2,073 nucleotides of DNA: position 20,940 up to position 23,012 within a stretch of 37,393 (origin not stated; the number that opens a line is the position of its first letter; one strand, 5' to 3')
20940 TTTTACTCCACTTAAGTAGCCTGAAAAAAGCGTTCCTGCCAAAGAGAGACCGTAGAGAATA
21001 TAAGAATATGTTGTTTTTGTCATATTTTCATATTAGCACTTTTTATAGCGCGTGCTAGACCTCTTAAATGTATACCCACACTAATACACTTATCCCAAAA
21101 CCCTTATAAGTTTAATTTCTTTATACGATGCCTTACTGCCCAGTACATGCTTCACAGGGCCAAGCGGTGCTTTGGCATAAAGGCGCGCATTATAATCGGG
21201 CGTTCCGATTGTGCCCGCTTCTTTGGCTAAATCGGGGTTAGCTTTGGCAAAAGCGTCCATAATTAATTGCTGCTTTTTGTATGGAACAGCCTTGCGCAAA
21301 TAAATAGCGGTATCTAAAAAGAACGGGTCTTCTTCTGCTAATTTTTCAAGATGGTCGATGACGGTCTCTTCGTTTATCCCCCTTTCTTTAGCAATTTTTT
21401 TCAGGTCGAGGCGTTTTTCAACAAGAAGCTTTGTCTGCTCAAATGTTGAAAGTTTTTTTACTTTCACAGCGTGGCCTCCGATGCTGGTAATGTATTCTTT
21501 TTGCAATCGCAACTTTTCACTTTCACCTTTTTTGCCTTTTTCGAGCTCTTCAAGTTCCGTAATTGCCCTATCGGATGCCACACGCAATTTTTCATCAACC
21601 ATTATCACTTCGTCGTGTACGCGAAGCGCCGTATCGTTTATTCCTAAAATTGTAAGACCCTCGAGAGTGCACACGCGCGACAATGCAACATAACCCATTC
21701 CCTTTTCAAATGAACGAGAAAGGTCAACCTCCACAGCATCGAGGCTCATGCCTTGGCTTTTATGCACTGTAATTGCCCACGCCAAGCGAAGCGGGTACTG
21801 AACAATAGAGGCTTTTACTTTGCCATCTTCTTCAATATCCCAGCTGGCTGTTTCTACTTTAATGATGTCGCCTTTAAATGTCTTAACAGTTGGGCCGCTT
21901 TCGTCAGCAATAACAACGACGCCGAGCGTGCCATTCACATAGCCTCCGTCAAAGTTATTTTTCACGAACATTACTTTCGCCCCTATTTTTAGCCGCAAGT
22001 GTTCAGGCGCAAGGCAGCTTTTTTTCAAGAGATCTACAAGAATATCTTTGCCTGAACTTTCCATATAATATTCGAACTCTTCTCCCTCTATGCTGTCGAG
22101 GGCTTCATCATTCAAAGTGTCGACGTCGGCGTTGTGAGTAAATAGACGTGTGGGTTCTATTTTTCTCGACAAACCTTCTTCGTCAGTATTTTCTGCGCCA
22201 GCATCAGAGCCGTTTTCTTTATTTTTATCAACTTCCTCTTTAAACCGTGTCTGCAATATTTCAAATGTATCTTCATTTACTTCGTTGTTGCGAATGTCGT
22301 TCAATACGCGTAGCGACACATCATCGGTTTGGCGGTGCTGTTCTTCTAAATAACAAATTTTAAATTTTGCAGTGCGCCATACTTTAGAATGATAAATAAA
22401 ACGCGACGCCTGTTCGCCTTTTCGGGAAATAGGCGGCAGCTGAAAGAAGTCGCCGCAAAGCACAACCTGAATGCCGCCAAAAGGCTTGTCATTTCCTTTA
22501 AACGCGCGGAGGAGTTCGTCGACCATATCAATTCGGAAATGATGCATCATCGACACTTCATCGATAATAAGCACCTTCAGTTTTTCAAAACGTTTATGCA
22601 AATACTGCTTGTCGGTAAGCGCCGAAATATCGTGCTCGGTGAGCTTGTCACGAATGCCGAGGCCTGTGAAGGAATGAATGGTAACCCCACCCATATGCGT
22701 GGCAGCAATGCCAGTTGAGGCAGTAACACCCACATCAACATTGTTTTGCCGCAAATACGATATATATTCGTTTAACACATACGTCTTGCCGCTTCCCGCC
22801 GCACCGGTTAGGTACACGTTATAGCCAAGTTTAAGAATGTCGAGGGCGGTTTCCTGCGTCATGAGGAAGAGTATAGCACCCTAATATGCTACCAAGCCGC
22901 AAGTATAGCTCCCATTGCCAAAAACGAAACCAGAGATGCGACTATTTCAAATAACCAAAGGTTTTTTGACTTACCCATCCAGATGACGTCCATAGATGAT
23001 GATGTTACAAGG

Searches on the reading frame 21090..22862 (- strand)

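Call 12: search_protein_families(library=phrogs, proteins=[window:21090-22862:-], max_evalue=0.001)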
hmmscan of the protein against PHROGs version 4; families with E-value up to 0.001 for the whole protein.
window:21090-22862:- (590 aa): 5 families
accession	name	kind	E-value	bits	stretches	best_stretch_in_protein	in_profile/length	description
phrog_325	-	DNA, RNA and nucleotide metabolism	6.4e-66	224.3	1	3-427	475-891/986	Dda-like helicase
phrog_30356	-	DNA, RNA and nucleotide metabolism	2.7e-28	99.5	1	3-193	8-201/823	helicase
phrog_4412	-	DNA, RNA and nucleotide metabolism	1.6e-24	87.3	2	16-199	348-510/743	exonuclease V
phrog_25471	-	unknown function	2.7e-09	38.3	1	5-115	13-138/162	-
phrog_168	-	DNA, RNA and nucleotide metabolism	0.00027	21.7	0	13-108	42-114/314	clamp loader of DNA polymerase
